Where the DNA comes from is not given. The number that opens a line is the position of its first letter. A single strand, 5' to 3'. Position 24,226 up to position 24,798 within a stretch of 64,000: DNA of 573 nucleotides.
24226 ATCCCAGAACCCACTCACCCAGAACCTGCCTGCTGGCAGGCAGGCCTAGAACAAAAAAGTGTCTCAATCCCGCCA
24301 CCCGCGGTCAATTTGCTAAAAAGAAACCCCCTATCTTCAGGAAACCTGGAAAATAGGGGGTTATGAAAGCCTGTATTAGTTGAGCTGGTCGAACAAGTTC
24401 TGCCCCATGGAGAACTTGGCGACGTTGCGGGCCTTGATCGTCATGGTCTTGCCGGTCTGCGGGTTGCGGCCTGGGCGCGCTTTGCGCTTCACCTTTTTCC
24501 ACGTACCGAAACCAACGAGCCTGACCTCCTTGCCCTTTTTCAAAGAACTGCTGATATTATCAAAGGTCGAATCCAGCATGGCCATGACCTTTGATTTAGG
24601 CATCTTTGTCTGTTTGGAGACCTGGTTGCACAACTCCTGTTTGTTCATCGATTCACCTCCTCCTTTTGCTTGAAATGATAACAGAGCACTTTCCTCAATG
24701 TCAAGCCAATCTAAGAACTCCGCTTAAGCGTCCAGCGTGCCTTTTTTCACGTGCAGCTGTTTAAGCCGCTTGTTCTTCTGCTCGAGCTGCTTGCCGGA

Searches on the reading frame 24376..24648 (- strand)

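Call 27: search_protein_families(library=pfam, proteins=[window:24376-24648:-])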
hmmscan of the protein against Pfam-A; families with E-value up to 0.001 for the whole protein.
window:24376-24648:- (90 aa): 3 families
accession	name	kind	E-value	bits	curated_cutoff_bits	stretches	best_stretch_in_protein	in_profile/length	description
PF00216.26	Bac_DNA_binding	-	2.8e-30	104.8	22.4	1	1-90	1-90/90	Bacterial DNA-binding protein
PF18291.6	HU-HIG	-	5.7e-10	39.8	26.2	1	2-89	33-118/125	HU domain fused to wHTH, Ig, or Glycine-rich motif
PF18289.6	HU-CCDC81_euk_2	-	0.00014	22.3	26.1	1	7-45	7-45/75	CCDC81 eukaryotic HU domain 2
